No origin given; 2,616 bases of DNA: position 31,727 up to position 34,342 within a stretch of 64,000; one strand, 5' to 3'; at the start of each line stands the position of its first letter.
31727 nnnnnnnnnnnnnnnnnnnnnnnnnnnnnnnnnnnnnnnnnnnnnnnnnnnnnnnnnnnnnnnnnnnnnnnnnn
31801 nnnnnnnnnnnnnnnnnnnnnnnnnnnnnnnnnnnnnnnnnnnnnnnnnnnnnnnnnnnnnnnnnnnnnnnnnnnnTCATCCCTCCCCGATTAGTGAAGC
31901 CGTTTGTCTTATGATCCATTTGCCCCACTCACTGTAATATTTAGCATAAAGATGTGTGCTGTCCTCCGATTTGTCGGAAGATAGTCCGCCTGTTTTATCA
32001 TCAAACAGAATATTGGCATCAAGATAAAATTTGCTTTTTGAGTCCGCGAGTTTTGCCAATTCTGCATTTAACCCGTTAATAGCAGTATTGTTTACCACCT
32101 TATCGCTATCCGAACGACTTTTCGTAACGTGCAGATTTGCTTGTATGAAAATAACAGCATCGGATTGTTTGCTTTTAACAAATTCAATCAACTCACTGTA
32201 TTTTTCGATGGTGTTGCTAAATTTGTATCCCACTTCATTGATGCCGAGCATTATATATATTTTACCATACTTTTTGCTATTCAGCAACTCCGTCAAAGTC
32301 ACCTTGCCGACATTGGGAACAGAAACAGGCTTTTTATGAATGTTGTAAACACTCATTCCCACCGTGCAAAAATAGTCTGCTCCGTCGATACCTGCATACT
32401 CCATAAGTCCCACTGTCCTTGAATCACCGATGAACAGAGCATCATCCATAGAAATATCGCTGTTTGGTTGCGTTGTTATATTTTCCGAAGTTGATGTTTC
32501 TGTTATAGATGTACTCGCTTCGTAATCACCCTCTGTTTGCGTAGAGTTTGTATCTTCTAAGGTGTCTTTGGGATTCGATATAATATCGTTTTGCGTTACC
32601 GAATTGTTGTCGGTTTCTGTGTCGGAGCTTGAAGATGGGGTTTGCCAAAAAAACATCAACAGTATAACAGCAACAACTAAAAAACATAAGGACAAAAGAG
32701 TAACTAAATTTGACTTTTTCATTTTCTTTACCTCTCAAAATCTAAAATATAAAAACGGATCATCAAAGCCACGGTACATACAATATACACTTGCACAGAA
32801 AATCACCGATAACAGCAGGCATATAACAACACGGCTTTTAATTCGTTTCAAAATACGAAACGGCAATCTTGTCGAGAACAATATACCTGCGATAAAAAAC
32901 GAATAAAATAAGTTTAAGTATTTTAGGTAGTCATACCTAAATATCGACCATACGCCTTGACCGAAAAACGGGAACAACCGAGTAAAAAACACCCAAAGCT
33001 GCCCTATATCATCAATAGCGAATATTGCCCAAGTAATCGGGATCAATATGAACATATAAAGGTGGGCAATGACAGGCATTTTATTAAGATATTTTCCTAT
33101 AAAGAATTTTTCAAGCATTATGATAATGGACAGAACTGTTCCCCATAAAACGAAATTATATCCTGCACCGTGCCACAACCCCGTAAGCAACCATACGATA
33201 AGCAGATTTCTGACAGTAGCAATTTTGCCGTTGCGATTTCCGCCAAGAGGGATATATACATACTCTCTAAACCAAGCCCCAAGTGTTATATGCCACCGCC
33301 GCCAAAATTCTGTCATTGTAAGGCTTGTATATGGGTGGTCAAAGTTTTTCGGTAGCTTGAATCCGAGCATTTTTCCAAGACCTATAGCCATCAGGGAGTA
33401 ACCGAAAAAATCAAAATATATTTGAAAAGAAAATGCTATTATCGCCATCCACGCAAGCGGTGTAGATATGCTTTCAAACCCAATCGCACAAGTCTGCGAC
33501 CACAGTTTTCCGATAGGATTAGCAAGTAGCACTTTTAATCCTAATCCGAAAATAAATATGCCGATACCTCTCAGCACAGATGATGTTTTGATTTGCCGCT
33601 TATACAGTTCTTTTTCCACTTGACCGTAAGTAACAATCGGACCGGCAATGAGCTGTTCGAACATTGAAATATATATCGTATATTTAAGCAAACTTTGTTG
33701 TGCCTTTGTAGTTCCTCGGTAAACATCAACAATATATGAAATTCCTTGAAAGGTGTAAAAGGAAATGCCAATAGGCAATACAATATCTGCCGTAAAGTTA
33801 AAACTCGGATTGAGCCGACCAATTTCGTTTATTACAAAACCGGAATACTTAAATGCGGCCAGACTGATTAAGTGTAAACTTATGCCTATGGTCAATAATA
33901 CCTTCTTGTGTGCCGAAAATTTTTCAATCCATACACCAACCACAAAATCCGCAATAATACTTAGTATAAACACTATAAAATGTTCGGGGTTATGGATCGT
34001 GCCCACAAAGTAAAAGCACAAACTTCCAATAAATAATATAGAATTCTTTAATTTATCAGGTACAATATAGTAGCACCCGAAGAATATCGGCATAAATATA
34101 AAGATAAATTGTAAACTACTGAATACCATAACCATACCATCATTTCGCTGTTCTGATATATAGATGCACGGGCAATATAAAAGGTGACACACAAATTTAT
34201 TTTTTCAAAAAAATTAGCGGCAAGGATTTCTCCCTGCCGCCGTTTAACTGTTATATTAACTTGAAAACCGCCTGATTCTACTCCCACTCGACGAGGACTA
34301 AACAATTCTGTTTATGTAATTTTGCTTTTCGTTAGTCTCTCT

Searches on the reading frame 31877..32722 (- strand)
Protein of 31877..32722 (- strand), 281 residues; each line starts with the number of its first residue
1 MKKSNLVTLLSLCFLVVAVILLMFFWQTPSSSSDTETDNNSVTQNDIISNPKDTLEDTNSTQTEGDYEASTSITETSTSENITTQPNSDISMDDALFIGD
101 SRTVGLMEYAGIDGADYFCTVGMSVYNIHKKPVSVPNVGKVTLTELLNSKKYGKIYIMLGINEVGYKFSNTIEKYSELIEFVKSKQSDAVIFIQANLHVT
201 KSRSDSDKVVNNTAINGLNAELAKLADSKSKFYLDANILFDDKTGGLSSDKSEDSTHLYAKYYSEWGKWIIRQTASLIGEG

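Call 7: search_protein_families(library=pfam, proteins=[window:31877-32722:-], max_evalue=0.01)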
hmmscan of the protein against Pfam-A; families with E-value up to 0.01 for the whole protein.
window:31877-32722:- (281 aa): 2 families
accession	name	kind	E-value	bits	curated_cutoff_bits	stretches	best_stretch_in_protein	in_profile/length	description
PF13472.12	Lipase_GDSL_2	-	4.2e-09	37.6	32.9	1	97-263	1-176/178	GDSL-like Lipase/Acylhydrolase family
PF10661.14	EssA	-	0.00024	21.4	24.1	1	20-100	3-82/147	WXG100 protein secretion system (Wss), protein EssA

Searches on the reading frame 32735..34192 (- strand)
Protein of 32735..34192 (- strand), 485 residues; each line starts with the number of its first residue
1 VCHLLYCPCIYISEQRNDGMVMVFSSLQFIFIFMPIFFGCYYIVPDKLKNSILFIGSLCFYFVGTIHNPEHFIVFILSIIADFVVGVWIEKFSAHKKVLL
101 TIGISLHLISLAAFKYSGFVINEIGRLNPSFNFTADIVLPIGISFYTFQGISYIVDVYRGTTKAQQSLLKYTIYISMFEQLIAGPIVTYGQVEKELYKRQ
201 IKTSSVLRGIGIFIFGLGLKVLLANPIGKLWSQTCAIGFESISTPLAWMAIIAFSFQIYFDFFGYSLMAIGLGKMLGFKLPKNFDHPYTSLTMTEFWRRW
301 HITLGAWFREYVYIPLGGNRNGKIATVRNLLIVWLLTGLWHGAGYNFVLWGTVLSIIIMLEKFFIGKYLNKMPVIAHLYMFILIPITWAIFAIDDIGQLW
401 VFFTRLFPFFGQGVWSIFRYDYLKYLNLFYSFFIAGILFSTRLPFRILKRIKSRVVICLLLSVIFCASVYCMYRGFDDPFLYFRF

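Call 7: search_protein_families(library=pfam, proteins=[window:32735-34192:-], max_evalue=0.01)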
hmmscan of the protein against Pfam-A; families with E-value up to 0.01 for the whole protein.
window:32735-34192:- (485 aa): 2 families
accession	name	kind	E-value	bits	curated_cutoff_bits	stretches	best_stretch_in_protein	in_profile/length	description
PF03062.24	MBOAT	-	9.7e-24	84.7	27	1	167-365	80-298/337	MBOAT, membrane-bound O-acyltransferase family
PF13813.11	MBOAT_2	-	1.3e-05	25.8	25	1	281-347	2-70/85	Membrane bound O-acyl transferase family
